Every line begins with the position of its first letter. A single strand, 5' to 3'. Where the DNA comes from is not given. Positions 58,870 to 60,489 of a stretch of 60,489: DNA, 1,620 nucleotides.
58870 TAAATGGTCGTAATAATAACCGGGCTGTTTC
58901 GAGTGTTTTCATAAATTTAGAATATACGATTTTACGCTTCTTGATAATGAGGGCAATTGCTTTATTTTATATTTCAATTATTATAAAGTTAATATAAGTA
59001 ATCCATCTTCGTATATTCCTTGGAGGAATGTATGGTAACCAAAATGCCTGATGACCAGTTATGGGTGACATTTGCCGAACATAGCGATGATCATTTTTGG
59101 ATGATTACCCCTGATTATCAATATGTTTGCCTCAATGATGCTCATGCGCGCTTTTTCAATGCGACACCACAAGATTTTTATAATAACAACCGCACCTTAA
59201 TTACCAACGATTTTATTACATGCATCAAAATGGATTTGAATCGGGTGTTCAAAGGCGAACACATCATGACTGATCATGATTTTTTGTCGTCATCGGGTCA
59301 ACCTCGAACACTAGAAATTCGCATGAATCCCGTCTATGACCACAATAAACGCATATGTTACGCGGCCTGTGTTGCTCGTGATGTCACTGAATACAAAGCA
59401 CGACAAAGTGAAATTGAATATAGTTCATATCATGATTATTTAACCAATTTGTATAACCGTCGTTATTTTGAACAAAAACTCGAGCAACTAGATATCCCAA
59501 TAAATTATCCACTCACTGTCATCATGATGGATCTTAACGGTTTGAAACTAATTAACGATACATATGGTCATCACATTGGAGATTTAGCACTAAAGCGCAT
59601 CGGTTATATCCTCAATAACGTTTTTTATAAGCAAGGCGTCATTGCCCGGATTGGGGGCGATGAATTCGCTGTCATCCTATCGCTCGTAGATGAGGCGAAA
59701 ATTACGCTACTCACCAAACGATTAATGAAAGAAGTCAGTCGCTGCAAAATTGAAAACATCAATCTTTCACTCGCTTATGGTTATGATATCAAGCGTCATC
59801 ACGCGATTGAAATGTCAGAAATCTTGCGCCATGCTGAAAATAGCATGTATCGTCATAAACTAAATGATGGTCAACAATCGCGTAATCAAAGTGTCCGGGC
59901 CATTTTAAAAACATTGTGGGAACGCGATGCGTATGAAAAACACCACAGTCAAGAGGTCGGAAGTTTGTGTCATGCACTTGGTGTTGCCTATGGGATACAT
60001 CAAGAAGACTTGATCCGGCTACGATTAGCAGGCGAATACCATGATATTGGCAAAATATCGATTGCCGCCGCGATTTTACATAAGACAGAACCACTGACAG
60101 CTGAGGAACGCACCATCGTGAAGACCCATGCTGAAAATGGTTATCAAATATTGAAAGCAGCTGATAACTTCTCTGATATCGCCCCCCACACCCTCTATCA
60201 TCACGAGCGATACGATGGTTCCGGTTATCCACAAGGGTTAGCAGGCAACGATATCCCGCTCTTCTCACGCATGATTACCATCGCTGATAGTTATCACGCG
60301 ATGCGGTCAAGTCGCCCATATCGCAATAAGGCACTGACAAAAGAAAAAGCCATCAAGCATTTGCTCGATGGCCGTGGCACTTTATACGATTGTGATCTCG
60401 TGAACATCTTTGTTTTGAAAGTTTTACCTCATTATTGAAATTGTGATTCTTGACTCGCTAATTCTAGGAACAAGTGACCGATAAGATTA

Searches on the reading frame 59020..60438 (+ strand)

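Call 20: search_protein_families(library=pfam, proteins=[window:59020-60438:+], max_evalue=0.001)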
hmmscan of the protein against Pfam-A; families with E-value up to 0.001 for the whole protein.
window:59020-60438:+ (472 aa): 5 families
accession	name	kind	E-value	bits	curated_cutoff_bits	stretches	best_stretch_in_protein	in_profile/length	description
PF13487.12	HD_5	-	2.3e-34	119.1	27.2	1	302-459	10-169/170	HD domain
PF00990.26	GGDEF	-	5.1e-31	108.1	23.8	1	137-283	2-158/161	Diguanylate cyclase, GGDEF domain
PF01966.28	HD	-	4.9e-17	62.7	22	1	308-428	3-116/116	HD domain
PF08448.16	PAS_4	-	2.6e-08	34.5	23.1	1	20-125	2-108/110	PAS fold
PF13426.13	PAS_9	-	4.6e-06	27.3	27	1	24-124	2-103/103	PAS domain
